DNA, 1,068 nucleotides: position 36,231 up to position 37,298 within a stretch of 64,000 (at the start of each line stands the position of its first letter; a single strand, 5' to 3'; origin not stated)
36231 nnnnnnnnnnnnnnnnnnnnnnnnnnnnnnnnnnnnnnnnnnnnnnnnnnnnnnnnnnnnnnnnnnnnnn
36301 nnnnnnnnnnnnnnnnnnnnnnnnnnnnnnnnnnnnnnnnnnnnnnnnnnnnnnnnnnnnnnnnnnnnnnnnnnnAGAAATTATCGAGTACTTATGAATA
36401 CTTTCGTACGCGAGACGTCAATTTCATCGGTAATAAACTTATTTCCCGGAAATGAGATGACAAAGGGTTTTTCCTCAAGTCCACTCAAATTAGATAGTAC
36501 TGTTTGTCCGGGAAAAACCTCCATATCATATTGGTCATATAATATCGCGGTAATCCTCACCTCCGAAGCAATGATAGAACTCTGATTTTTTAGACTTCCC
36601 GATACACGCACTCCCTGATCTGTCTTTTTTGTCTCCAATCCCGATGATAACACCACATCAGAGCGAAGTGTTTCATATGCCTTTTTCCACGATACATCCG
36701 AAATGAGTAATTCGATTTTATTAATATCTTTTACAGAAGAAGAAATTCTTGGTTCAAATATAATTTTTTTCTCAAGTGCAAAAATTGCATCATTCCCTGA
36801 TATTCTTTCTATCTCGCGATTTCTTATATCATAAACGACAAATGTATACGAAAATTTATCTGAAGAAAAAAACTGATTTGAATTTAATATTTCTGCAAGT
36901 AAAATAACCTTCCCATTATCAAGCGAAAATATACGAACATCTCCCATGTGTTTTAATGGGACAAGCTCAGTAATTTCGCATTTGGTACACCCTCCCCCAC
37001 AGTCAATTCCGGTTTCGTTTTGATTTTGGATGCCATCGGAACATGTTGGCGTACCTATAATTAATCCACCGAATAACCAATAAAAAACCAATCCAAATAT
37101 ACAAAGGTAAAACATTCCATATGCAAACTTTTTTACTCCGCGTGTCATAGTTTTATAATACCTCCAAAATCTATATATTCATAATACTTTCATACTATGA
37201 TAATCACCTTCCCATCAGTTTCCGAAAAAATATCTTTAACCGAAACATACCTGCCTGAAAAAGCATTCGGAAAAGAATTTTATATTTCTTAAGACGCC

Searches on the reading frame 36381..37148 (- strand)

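Call 15: search_protein_families(library=pfam, proteins=[window:36381-37148:-], max_evalue=0.001)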
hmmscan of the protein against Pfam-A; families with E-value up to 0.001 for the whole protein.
window:36381-37148:- (255 aa): 0 families

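Call 43: search_protein_families(library=pfam, proteins=[window:36381-37148:-], max_evalue=0.001)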
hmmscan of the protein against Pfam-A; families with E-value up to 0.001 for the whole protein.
window:36381-37148:- (255 aa): 0 families

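Call 60: search_protein_families(library=ncbifam, proteins=[window:36381-37148:-], max_evalue=0.01)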
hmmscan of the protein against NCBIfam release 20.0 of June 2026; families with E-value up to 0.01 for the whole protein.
window:36381-37148:- (255 aa): 1 family
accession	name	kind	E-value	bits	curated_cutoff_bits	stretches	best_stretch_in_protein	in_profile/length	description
NF038353.1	FxLYD_dom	domain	0.00037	20.3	23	1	179-235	3-59/71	FxLYD domain-containing protein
